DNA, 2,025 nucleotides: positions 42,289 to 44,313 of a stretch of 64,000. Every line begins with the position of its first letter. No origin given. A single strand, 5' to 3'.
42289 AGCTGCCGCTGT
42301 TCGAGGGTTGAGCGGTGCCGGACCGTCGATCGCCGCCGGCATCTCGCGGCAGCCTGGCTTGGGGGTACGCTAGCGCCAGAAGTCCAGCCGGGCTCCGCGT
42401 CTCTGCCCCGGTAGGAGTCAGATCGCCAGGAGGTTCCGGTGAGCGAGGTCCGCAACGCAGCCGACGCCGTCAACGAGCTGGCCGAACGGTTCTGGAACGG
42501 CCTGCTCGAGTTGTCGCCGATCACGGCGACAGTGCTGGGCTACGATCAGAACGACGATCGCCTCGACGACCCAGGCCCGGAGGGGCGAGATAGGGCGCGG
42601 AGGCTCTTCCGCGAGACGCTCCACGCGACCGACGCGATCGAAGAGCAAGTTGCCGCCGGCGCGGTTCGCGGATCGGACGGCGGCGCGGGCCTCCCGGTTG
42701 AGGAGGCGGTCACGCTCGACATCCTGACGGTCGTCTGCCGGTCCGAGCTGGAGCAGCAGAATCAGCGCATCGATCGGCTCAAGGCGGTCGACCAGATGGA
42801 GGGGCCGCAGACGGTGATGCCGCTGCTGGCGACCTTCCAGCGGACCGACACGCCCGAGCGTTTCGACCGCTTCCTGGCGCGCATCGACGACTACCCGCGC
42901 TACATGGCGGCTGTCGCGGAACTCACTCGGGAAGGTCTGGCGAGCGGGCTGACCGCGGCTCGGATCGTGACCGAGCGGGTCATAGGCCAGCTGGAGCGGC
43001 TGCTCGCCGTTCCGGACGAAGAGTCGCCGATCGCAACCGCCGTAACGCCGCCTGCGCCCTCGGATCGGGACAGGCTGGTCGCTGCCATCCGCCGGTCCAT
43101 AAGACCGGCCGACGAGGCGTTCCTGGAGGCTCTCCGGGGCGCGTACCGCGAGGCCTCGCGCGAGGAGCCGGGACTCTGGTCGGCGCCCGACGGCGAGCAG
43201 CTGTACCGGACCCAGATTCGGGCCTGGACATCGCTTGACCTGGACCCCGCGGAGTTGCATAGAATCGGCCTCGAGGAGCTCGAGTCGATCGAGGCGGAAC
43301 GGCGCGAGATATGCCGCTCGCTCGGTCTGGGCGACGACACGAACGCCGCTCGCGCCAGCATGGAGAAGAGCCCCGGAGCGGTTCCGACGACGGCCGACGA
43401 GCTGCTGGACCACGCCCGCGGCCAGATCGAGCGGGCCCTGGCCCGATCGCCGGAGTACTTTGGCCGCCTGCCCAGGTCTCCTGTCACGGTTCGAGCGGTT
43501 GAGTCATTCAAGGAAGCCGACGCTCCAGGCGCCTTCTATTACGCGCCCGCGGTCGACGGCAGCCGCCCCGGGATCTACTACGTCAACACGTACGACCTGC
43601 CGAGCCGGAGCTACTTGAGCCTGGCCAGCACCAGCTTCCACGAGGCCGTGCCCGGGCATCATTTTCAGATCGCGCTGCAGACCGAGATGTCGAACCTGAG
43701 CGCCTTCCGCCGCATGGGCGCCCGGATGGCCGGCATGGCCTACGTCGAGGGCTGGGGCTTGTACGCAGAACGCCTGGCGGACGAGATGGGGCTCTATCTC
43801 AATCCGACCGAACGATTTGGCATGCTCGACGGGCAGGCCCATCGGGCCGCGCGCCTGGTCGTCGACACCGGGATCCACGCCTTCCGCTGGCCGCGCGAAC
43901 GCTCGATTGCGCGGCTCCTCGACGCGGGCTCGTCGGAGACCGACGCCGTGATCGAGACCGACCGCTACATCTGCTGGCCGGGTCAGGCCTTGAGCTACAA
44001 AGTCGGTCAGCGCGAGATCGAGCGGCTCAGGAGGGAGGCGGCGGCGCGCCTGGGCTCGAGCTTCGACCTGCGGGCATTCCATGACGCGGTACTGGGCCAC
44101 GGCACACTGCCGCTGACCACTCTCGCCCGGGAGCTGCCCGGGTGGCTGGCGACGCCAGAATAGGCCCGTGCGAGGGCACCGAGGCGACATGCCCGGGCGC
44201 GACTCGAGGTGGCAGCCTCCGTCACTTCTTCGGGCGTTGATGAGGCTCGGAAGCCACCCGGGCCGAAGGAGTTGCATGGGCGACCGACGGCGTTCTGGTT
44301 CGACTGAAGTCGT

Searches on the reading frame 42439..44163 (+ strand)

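Call 53: search_protein_families(library=pfam, proteins=[window:42439-44163:+], max_evalue=0.000001)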
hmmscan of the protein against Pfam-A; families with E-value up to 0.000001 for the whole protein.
window:42439-44163:+ (574 aa): 1 family
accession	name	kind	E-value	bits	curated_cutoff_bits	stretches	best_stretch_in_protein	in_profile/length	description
PF05960.17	DUF885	-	7.2e-152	508.1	32.4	1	27-565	1-531/532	Bacterial protein of unknown function (DUF885)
